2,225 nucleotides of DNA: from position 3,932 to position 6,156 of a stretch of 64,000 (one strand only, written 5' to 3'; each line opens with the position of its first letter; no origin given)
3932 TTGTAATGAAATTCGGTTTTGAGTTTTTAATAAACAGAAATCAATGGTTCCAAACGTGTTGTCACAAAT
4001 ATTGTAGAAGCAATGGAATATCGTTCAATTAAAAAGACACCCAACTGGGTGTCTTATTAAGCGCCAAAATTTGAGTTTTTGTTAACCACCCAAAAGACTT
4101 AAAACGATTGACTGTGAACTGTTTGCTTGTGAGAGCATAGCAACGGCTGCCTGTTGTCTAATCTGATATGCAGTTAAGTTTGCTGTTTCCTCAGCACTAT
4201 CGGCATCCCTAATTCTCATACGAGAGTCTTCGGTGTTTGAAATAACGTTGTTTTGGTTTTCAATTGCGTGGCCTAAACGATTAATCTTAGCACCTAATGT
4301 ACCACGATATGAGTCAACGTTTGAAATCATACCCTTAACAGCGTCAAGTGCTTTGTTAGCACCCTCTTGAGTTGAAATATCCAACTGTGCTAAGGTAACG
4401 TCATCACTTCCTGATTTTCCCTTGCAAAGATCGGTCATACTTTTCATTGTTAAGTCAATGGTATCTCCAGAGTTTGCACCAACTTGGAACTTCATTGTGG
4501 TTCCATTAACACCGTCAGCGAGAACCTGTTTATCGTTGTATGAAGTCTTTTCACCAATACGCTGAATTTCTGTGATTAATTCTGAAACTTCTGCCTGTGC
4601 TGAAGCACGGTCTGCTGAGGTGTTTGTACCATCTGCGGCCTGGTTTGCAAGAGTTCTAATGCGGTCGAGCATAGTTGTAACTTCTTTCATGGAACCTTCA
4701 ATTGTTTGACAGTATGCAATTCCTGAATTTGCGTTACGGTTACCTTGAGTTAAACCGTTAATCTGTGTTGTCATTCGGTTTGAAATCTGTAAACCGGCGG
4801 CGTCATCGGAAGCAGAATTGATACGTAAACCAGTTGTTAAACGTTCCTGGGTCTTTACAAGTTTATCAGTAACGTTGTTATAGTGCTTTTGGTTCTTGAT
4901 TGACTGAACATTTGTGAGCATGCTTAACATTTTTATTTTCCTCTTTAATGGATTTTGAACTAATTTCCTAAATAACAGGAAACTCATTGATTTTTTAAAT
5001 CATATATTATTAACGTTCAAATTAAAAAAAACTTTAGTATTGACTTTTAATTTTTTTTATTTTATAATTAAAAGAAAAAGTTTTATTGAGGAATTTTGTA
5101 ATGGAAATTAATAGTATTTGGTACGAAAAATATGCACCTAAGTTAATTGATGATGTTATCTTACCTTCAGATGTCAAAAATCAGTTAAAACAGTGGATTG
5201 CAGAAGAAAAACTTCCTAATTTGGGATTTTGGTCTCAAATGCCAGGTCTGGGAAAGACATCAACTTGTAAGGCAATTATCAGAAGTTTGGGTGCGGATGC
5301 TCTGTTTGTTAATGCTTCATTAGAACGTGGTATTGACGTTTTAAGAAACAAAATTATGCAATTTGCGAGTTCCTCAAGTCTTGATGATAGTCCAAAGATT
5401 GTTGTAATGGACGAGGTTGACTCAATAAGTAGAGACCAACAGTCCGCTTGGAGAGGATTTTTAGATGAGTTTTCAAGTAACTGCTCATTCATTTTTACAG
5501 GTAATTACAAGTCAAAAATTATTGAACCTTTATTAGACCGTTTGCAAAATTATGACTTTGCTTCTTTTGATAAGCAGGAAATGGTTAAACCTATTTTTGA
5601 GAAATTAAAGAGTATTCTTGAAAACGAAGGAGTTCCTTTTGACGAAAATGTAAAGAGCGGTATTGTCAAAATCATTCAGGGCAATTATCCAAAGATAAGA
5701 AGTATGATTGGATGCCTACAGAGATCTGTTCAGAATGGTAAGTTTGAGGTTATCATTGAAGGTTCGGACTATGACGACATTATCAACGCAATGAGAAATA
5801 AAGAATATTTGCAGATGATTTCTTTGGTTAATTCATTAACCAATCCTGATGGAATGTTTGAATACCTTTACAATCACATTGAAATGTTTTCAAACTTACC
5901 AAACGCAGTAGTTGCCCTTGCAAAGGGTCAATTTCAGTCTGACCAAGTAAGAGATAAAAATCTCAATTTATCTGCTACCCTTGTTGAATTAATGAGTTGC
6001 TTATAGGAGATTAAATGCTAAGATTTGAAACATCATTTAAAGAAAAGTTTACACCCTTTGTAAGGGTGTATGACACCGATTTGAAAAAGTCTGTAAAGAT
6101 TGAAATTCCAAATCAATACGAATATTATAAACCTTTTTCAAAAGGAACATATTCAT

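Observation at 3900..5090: Phage-encoded flagellin with elevated GC, next to a TnpB element, with a sigma-28-like -35 box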

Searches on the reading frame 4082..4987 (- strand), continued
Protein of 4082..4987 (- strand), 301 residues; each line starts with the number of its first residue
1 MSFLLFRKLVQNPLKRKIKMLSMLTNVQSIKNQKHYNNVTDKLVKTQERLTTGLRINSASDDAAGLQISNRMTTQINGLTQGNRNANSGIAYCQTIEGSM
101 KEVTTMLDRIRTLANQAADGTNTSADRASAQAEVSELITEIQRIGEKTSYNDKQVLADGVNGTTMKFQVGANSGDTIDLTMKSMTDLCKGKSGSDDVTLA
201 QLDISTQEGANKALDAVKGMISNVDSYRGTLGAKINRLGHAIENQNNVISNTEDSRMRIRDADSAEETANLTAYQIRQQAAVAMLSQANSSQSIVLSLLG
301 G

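Call 51: find_encoding_contigs(protein=P0002, flank=6000, max_places=3)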
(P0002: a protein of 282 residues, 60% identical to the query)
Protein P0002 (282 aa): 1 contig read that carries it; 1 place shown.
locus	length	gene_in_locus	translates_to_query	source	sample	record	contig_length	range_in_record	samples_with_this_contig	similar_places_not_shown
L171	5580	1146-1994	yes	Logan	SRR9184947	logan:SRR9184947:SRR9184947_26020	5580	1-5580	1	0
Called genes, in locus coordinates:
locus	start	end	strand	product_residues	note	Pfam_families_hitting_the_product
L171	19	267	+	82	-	-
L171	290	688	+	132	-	-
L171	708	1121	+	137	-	-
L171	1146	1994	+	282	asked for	PF00669:Flagellin_N, PF00700:Flagellin_C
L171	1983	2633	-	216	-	-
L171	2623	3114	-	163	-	-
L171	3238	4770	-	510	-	-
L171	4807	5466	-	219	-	-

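Call 54: predict_structure(alignment_id=A1)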
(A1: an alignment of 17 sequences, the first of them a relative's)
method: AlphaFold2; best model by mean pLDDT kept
length: 282 residues; sequences in the alignment: 17
mean_pLDDT: 82.2   pTM: 0.65
mean pLDDT of the five models: 82.2, 80.5, 75.6, 67.9, 67.2
residues with pLDDT >= 90: 123; 70-90: 108; 50-70: 41; < 50: 10
segments of 3 or more residues with pLDDT < 50: 279-282
pLDDT, mean of each block of 10 residues (from residue 1): 58 77 73 54 67 87 92 92 96 95 89 96 88 77 87 81 91 92 93 95 96 94 91 79 69 76 70 53 42
secondary structure, 60 per line:
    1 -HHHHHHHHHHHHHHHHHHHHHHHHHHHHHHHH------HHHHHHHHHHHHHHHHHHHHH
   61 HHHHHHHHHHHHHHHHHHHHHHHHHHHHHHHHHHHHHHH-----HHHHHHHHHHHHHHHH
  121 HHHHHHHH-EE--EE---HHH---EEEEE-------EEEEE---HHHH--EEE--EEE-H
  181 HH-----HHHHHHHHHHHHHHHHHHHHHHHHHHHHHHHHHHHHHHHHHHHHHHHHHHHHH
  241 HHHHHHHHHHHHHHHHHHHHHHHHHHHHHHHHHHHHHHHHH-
elements in order: H2-33 H40-99 H105-128 E145-149 E157-161 H165-168 E171-173 E176-178 H188-281

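Call 57: fold_search(model_id=the predicted structure, library=pdb)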
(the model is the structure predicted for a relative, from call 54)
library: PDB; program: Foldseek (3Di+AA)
matches with E <= 10: 582; with E <= 0.001: 94
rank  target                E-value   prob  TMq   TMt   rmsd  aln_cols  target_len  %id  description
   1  9p7r_A1               7.0e-18  1.00  0.76  0.59   5.3       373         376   34  In situ structure of the sheathed FlaB flagellar filament in Vibrio cholerae (released 2025-09-24)
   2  9n8h_A                3.1e-17  1.00  0.75  0.58   5.2       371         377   30  In situ sheathed flagellar filament of Vibrio cholerae resolved with helical reconstruction. (released 2025-09-24)
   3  9lrz                  1.5e-16  1.00  0.76  0.77   4.8       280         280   38  Core filament of the spirochete periplasmic flagella of Leptospira biflexa (released 2025-12-24)
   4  5wk5_A                1.7e-16  1.00  0.78  0.81   3.7       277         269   42  Cryo-EM structure of P. aeruginosa flagellar filaments A443V (released 2017-10-25)
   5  9lah_AA               2.2e-16  1.00  0.75  0.78   4.3       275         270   42  Cryo-EM structure of Shewanella oneidensis MR-1 flagella. (released 2026-01-07)
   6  8jmv_A                2.2e-16  1.00  0.75  0.67   6.7       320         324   34  Flagellar fibrils from Bacillus amyloliquefaciens (released 2023-12-06)
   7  9oxk_A                2.3e-16  1.00  0.76  0.79   3.8       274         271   41  CryoEM structure of FlaB filament from Shewanella oneidensis (released 2025-07-16)
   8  8cxm_0                2.6e-16  1.00  0.74  0.78   4.4       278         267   41  Cryo-EM structure of the supercoiled E. coli K12 flagellar filament core, Normal waveform (released 2022-09-07)
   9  8cvi_D                3.0e-16  1.00  0.73  0.77   4.5       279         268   41  Cryo-EM structure of the supercoiled EPEC H6 flagellar filament core Curly I waveform (released 2022-09-07)
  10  9n8a_A1               3.2e-16  1.00  0.76  0.59   4.9       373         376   30  In situ structure of the sheathed FlaD flagellar filament in Vibrio cholerae (released 2025-09-24)
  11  9n8g_C                3.2e-16  1.00  0.75  0.58   5.0       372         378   31  In situ sheathed FlaA flagellar filament of Vibrio cholerae (released 2025-09-24)
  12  9oxj_A                3.2e-16  1.00  0.74  0.77   4.2       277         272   42  CryoEM structure of FlaA filament from Shewanella oneidensis (released 2025-07-16)
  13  9hpz_A                5.9e-16  1.00  0.75  0.78   3.9       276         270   37  Cryo-EM structure of the wild-type flagellar filament from Roseburia hominis (released 2025-12-10)
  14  9lry_A                6.9e-16  1.00  0.77  0.78   4.5       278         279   34  Straight and symmetrical filament of the spirochete periplasmic flagella of Leptospira biflexa (released 2025-12-24)
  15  9n8g_A                7.7e-16  1.00  0.75  0.58   4.8       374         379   31  In situ sheathed FlaA flagellar filament of Vibrio cholerae (released 2025-09-24)
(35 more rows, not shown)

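Call 63: search_protein_families(library=phrogs, proteins=[L001:134-1999:-, L001:4952-5989:-, L001:5983-6825:-, L001:6828-9017:-, L001:11581-13086:-, L001:13143-14543:-, L001:14561-15337:-, L001:18090-19007:-, L001:19043-20605:-, L001:3360-4256:-], max_evalue=0.0001)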
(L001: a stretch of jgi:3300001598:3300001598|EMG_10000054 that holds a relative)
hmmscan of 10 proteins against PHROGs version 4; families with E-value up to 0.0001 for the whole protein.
L001:134-1999:- (621 aa): 0 families

L001:4952-5989:- (345 aa): 0 families

L001:5983-6825:- (280 aa): 2 families
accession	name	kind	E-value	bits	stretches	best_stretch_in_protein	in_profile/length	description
phrog_15140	-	other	1.3e-08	35.2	1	22-131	95-203/366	radical SAM domain-containing protein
phrog_626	-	DNA, RNA and nucleotide metabolism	1.5e-05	25.6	1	21-114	23-121/164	anaerobic ribonucleotide reductase small subunit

L001:6828-9017:- (729 aa): 14 families
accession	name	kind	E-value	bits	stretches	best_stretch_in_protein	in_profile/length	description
phrog_1197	-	tail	2.8e-20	73.9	1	99-177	169-246/715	tail protein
phrog_2631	-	tail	1.5e-18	67.8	1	109-173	360-424/644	tail fiber protein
phrog_4757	-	unknown function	1e-16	62.1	1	50-187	22-159/359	-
phrog_38759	-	unknown function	4.4e-16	59.5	1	105-173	178-246/920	-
phrog_8713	-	tail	6.3e-16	59.4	1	123-189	423-489/509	tail fiber protein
phrog_7032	-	tail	2.6e-15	56.6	1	123-180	279-336/866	tail fiber protein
phrog_23820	-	tail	4.1e-15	57.3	1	100-177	88-157/221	tail fiber protein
phrog_7765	-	unknown function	6.6e-13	48.8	1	120-189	230-298/578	-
phrog_21962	-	tail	9.9e-13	49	1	116-175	143-202/321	tail protein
phrog_18608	-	unknown function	1.4e-10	42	1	119-176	158-215/416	-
phrog_6043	-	unknown function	2.3e-09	37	1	129-169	468-508/814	-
phrog_18185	-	tail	2e-06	28.5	1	122-176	242-296/399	tail fiber protein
phrog_6907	-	unknown function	1.6e-05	26.2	1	370-418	45-92/99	-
phrog_1125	-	tail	2e-05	25.1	1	122-174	265-316/412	tail fiber protein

L001:11581-13086:- (501 aa): 0 families

L001:13143-14543:- (466 aa): 7 families
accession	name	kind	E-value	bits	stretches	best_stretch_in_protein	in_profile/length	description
phrog_16766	-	DNA, RNA and nucleotide metabolism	2.8e-86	291.7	3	201-399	127-326/763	regulator of chromosome condensation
phrog_7220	-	DNA, RNA and nucleotide metabolism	3.5e-84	284.6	3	210-369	123-283/1734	regulator of chromosome condensation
phrog_4219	-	DNA, RNA and nucleotide metabolism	1.6e-80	272.5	3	77-262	440-632/867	regulator of chromosome condensation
phrog_11922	-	tail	1.6e-15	57.8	0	210-259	125-174/870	tail protein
phrog_16450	-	unknown function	9.3e-07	29.9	0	405-433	12-43/104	-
phrog_28638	-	unknown function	1e-05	26.4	0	133-153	18-38/59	-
phrog_20500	-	tail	2.1e-05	23.3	0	323-413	1015-1109/1365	tail protein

L001:14561-15337:- (258 aa): 2 families
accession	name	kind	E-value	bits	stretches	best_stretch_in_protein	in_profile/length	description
phrog_16867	-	unknown function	8.6e-06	25.6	1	143-194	420-469/631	-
phrog_31236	-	unknown function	6.1e-05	23.8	1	21-100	30-108/190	-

L001:18090-19007:- (305 aa): 2 families
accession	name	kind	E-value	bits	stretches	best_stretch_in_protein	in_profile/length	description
phrog_27149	-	unknown function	1.5e-31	110.4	1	15-169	339-489/503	-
phrog_3462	-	moron, auxiliary metabolic gene and host takeover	4.6e-05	23.8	0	16-80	3-77/346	nicotinamide-nucleotide adenylyltransferase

L001:19043-20605:- (520 aa): 1 family
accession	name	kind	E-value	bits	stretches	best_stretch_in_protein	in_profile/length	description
phrog_1462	-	unknown function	9.7e-13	49.1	1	205-520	164-488/488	-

L001:3360-4256:- (298 aa): 0 families

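Call 68: find_encoding_contigs(protein=P0014, flank=3000, max_places=3)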
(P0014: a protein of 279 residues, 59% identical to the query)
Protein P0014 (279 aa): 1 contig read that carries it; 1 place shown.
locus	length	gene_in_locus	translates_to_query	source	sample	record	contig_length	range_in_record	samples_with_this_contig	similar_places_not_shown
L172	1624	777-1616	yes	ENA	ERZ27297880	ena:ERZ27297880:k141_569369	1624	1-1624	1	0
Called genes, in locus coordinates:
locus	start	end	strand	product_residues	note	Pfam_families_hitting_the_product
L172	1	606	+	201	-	?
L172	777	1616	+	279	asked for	PF00669:Flagellin_N, PF00700:Flagellin_C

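Call 69: find_encoding_contigs(protein=P0015, flank=3000, max_places=3)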
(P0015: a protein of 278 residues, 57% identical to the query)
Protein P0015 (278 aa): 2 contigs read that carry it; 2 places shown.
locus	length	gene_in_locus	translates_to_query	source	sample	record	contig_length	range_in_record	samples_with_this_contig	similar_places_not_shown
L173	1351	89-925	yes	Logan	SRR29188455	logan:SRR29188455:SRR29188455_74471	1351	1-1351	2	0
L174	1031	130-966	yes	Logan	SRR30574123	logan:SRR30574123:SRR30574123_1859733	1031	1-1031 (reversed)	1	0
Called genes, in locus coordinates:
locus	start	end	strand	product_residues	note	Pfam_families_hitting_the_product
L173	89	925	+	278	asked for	PF00669:Flagellin_N, PF00700:Flagellin_C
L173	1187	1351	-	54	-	?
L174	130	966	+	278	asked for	PF00669:Flagellin_N, PF00700:Flagellin_C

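Call 72: find_related_loci(query=A3, collection=viral_contigs, flank=8000)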
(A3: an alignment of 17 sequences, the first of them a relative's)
Query A3 (282 aa) in viral_contigs; peptide patterns used: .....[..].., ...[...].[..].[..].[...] (x = any residue, [..] = any of these).
136 stretches matched a pattern; 121 encode a relative of the query (tblastn E <= 1e-3); the best 80 are kept; 80 distinct loci.
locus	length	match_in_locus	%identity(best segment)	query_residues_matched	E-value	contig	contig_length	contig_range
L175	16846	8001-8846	56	1-280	9e-97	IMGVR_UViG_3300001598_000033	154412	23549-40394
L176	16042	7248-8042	52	6-281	8e-80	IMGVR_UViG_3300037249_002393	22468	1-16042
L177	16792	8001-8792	49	6-281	1e-78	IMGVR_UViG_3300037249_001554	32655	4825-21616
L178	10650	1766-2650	45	1-282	3e-71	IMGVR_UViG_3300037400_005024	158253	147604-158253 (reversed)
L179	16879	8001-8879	46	1-280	4e-71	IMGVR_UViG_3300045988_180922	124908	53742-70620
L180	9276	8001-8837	43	2-281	9e-54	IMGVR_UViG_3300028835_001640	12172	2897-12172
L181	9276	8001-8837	43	2-281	9e-54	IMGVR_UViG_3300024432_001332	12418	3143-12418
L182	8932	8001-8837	43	2-281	9e-54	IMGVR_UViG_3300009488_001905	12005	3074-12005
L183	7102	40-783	41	24-282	9e-49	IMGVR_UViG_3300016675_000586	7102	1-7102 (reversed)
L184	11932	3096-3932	37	2-281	3e-45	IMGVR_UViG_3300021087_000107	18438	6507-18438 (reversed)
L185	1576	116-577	48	6-161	2e-40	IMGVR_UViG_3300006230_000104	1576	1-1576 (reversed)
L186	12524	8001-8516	44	6-188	7e-38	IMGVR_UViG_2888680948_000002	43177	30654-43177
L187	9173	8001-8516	44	6-188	9e-38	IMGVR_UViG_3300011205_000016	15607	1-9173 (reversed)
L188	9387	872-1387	44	6-188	6e-38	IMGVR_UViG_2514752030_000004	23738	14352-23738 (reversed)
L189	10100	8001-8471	47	6-165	4e-37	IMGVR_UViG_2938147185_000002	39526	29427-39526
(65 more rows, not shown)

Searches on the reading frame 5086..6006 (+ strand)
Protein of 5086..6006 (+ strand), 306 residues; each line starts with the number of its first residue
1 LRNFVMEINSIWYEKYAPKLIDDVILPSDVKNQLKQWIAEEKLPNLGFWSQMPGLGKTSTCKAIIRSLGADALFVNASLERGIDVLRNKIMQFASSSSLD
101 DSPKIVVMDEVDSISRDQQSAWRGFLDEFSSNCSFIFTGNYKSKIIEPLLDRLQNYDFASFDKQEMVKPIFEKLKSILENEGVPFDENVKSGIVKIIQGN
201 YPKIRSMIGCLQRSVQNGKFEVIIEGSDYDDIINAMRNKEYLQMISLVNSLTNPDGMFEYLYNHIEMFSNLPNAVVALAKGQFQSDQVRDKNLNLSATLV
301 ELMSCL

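Call 3: search_protein_families(library=pfam, proteins=[window:5086-6006:+], max_evalue=0.01)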
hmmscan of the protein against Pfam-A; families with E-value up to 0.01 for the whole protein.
window:5086-6006:+ (306 aa): 5 families
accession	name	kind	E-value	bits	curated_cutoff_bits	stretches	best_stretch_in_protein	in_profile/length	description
PF00004.35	AAA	-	1.8e-13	51.5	21.2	1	53-154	7-124/131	ATPase family associated with various cellular activities (AAA)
PF21328.3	Gp44_lid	-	5.3e-05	23.7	27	1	162-219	1-56/63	Sliding-clamp-loader large subunit, AAA+ ATPase lid domain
PF13401.12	AAA_22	-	6.8e-05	23.6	27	0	53-92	14-56/130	AAA domain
PF13173.12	AAA_14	-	7.7e-05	23.1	27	1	55-162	13-124/129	AAA domain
PF13177.12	DNA_pol3_delta2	-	0.0062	17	27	1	56-160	55-159/161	DNA polymerase III, delta subunit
